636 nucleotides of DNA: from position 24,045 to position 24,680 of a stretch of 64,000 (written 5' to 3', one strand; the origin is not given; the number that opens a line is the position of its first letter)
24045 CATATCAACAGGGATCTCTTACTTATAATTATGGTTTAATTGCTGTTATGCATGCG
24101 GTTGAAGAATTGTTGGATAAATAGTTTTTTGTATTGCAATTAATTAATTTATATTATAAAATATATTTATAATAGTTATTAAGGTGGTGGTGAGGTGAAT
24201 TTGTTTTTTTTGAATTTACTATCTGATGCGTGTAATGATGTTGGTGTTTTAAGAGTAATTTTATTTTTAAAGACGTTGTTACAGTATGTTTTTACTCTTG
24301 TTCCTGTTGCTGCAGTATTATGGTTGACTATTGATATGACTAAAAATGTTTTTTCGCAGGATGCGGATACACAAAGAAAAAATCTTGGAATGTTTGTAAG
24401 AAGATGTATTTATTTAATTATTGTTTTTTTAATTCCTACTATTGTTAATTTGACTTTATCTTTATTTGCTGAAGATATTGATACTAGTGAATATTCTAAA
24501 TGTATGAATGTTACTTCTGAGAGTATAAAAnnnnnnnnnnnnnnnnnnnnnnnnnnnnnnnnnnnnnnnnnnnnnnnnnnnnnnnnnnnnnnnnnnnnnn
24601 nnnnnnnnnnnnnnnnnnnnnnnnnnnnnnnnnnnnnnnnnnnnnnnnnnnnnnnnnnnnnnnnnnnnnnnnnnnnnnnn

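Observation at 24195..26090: First member of a recurrent N-terminal two-TM module family: module + C39-like peptidase, followed by a doubly anchored lipoprotein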

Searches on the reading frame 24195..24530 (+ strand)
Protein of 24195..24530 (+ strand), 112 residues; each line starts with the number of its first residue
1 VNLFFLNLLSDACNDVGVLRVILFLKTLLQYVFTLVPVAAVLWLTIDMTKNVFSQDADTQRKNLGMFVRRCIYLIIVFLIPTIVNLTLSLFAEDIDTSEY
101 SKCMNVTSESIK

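Call 89: search_protein_families(library=ncbifam, proteins=[window:24195-24530:+], max_evalue=0.1)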
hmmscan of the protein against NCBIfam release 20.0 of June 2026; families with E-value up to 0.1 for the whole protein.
window:24195-24530:+ (112 aa): 2 families
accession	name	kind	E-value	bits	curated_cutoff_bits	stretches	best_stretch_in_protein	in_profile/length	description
NF003349.0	PRK04375.1-2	equivalog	0.0079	15.4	246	1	21-87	246-312/318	heme o synthase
NF005792.0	PRK07630.1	equivalog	0.028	13.4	291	1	27-75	152-200/312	CobD/CbiB family protein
